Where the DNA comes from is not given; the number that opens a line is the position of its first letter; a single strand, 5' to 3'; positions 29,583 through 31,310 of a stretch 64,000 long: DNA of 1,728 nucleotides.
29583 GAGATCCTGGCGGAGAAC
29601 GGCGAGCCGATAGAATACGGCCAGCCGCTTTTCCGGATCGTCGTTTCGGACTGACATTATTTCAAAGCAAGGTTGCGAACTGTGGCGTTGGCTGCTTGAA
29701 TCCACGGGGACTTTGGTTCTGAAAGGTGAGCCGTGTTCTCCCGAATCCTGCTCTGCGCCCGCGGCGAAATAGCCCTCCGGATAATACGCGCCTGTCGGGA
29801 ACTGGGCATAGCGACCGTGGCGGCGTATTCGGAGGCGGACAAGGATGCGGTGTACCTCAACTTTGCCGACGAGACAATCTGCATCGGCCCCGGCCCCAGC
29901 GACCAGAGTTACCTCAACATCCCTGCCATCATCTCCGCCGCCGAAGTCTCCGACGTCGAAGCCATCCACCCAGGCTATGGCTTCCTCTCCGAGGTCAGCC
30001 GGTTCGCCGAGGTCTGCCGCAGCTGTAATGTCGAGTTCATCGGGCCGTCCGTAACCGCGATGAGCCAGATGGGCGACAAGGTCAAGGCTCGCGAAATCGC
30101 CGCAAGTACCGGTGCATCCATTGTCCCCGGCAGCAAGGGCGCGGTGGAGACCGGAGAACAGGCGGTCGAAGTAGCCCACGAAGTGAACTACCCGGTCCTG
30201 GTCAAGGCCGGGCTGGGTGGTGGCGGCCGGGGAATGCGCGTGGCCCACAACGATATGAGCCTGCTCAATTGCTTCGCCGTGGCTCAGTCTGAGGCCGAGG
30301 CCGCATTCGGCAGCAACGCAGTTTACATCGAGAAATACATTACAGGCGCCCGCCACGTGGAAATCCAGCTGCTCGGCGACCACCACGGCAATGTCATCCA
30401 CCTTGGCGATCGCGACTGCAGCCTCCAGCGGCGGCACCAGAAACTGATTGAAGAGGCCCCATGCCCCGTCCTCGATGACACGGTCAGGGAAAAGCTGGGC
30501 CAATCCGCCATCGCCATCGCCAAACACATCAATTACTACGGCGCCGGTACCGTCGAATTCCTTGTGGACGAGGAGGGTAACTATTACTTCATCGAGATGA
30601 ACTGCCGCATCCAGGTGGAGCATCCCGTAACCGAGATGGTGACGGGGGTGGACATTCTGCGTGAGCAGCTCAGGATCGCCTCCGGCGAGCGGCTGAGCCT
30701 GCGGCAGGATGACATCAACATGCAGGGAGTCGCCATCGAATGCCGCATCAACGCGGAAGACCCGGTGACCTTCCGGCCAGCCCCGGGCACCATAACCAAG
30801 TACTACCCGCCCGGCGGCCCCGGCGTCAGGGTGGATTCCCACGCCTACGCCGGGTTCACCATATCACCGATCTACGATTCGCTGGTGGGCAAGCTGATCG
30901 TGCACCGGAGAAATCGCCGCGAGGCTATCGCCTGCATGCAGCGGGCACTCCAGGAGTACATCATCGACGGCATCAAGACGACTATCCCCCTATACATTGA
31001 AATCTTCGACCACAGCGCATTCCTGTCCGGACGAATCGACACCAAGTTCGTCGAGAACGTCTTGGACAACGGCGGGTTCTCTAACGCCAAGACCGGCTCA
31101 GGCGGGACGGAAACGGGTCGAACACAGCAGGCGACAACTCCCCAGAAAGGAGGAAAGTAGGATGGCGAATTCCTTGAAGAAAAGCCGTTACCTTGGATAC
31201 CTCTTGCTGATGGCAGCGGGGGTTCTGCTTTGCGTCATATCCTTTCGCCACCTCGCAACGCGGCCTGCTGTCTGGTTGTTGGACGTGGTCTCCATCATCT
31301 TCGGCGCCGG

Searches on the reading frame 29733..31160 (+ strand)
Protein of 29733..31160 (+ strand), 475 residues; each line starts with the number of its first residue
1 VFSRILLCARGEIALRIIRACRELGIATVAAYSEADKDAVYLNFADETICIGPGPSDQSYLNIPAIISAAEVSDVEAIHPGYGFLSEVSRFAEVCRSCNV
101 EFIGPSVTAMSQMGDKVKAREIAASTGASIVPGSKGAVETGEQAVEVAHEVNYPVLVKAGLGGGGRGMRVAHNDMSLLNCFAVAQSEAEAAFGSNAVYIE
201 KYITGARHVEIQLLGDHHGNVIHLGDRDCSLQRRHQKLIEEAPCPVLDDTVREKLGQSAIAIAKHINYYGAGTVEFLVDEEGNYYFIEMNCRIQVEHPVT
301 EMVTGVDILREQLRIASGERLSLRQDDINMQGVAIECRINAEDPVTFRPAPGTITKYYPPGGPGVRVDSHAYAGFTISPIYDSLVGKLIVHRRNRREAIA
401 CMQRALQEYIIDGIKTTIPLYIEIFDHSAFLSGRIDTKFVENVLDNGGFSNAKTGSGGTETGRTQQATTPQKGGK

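Call 75: search_protein_families(library=pfam, proteins=[window:29733-31160:+], max_evalue=0.00001)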
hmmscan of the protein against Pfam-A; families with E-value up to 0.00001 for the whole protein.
window:29733-31160:+ (475 aa): 5 families
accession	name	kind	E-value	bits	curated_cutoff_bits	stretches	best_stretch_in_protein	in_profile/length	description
PF02786.22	CPSase_L_D2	-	6.6e-80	268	19.8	1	115-322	1-209/211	Carbamoyl-phosphate synthase L chain, ATP binding domain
PF00289.28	Biotin_carb_N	-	4.4e-40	137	25.5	1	1-110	1-110/110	Biotin carboxylase, N-terminal domain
PF02785.25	Biotin_carb_C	-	3.2e-38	130.6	32.4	1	336-441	1-107/108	Biotin carboxylase C-terminal domain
PF07478.18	Dala_Dala_lig_C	-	3.9e-09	36.7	24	1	142-291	26-174/204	D-ala D-ala ligase C-terminus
PF02222.28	ATP-grasp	-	6.6e-07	29.6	27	1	138-292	16-162/179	ATP-grasp domain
